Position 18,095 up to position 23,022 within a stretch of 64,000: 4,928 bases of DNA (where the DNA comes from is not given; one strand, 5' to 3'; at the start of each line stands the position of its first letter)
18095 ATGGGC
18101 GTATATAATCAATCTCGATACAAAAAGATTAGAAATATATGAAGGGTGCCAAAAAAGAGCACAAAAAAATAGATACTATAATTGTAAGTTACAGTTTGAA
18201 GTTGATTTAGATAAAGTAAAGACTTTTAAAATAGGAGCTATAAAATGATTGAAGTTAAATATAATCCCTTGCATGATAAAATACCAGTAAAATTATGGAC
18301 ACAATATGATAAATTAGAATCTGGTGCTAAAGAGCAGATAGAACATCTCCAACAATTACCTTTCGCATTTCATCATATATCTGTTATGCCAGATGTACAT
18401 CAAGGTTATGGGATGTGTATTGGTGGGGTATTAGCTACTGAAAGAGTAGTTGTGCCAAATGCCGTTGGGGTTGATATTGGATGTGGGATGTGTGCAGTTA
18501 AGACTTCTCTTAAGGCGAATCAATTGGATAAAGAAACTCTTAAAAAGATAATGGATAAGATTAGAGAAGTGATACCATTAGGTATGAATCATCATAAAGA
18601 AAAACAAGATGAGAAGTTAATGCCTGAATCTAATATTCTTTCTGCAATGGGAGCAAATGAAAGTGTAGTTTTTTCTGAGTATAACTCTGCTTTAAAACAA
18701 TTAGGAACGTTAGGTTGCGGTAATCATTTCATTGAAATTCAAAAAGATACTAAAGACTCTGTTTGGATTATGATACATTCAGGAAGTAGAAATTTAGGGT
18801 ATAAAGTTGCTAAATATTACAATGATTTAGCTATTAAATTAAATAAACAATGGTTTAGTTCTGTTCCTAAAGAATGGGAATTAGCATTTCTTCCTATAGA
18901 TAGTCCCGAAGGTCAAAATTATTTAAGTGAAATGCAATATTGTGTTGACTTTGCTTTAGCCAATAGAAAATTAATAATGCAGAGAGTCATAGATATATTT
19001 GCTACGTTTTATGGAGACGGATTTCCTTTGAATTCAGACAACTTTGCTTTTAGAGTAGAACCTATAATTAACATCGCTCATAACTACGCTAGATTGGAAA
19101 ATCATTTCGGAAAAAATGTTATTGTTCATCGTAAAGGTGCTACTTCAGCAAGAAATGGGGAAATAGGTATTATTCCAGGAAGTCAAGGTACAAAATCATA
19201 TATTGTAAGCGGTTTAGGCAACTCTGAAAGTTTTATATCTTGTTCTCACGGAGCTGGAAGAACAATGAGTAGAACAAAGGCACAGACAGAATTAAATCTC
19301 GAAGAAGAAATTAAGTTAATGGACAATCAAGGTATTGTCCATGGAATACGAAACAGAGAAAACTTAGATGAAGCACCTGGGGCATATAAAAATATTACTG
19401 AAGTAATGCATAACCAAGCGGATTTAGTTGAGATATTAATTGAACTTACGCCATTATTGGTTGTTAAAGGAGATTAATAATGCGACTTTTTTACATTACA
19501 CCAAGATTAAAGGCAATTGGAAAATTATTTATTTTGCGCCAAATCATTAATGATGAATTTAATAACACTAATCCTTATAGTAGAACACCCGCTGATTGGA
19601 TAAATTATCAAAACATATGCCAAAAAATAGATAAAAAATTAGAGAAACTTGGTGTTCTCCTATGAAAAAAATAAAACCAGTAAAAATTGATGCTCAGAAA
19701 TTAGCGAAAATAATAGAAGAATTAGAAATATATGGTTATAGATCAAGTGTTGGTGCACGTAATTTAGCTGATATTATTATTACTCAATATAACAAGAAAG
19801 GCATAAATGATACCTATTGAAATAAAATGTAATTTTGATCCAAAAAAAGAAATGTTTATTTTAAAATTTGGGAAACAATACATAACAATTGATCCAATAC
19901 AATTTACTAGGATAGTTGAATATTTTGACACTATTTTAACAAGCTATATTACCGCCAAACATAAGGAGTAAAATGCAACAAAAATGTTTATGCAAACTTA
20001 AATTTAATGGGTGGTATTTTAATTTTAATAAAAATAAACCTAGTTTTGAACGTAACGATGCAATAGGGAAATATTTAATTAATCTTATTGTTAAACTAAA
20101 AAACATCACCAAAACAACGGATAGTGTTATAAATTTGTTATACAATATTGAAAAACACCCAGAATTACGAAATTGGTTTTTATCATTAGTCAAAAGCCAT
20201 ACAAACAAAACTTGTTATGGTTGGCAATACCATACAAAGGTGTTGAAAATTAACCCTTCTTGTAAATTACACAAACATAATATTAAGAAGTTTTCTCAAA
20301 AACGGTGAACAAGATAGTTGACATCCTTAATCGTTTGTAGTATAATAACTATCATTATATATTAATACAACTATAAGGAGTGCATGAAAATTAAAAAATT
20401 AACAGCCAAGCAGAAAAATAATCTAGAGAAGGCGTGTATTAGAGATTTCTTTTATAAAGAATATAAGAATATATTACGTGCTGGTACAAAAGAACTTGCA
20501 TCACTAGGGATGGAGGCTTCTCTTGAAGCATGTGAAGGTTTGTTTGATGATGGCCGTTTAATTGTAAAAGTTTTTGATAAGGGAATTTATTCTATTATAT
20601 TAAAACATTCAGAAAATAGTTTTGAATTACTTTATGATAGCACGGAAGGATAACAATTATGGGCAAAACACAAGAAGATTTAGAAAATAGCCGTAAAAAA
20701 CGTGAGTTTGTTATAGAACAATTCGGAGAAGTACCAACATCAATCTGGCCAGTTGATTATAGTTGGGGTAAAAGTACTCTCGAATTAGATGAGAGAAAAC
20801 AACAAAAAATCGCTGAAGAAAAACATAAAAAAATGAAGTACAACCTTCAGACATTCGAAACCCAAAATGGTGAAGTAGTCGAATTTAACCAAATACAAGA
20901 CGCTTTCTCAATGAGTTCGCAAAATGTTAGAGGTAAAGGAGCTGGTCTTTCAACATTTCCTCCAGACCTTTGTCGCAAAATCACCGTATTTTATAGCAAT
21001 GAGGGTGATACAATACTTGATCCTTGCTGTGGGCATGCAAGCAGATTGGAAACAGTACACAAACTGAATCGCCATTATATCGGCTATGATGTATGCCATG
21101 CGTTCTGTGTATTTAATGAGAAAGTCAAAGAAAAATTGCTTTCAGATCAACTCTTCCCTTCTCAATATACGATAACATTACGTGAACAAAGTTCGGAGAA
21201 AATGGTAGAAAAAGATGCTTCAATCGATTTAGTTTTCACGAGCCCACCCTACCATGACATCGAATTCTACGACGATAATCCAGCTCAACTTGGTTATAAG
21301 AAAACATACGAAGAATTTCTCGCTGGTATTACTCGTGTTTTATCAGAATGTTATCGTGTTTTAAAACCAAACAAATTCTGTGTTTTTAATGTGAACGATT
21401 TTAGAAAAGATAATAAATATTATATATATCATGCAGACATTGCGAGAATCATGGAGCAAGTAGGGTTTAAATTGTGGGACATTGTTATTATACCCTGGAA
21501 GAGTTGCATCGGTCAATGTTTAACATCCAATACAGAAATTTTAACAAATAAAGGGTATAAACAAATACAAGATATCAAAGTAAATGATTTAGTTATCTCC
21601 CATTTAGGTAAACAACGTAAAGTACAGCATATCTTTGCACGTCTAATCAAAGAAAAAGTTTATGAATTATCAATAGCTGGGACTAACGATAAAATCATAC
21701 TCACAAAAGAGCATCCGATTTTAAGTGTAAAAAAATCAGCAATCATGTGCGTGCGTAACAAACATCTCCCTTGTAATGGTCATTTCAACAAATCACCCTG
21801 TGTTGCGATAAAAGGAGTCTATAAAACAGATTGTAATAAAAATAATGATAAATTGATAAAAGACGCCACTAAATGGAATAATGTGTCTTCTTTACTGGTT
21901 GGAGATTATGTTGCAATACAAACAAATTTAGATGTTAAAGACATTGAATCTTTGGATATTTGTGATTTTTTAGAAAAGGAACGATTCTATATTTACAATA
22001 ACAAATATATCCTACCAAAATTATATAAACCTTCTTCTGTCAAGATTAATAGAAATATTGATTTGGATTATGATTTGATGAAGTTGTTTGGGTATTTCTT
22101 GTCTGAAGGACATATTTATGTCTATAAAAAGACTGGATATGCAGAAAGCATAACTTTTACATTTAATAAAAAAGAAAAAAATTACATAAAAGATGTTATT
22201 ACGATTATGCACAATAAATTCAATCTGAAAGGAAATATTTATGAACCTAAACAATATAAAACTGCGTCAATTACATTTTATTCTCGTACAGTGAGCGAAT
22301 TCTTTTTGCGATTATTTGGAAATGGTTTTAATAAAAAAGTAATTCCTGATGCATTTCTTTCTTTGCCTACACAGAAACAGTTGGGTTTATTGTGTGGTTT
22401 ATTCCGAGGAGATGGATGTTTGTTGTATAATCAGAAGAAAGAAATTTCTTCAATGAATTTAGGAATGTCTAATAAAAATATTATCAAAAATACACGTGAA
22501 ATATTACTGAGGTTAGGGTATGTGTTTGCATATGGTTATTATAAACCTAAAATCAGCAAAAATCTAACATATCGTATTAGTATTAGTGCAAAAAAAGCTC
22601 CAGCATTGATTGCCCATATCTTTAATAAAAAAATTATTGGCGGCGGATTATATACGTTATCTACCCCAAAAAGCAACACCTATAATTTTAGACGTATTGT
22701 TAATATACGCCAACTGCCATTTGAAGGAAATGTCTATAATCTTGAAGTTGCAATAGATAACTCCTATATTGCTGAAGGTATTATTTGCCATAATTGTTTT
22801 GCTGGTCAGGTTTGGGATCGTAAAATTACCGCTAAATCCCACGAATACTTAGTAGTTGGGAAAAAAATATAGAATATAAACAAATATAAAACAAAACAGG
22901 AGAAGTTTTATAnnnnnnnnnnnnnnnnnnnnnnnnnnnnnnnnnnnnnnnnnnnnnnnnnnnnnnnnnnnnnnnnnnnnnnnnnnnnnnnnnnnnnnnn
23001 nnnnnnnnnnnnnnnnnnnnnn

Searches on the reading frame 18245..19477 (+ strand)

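Call 24: search_protein_families(library=phrogs, proteins=[window:18245-19477:+], max_evalue=0.0001)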
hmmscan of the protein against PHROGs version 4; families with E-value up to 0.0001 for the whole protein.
window:18245-19477:+ (410 aa): 2 families
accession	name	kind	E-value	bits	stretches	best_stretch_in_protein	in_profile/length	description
phrog_1075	-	DNA, RNA and nucleotide metabolism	5e-122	409.3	1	13-409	64-441/459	tRNA splicing ligase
phrog_32430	-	DNA, RNA and nucleotide metabolism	2.7e-37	128.6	1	279-409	10-138/139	tRNA splicing ligase RtcB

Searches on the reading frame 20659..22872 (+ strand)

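Call 24: search_protein_families(library=phrogs, proteins=[window:20659-22872:+], max_evalue=0.0001)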
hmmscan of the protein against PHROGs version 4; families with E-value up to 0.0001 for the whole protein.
window:20659-22872:+ (737 aa): 8 families
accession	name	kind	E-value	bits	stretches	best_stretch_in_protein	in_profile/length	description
phrog_12517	-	unknown function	4.4e-33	115.8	1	48-278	46-268/316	-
phrog_498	-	other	7.8e-25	88.4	1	49-278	341-564/633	DNA methyltransferase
phrog_67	-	other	1.3e-17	65.2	2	185-255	139-203/743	DNA methyltransferase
phrog_6025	-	other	1.6e-08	35.4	1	185-283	27-111/192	DNA methyltransferase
phrog_36001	-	unknown function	5.3e-08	32.5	0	263-354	76-162/715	-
phrog_36964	-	head and packaging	3.1e-05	23.2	0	283-347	88-150/890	terminase large subunit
phrog_19299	-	head and packaging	3.4e-05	23.5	0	270-357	14-100/702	terminase large subunit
phrog_24333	-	other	7e-05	23.3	0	212-282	132-201/238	DNA methyltransferase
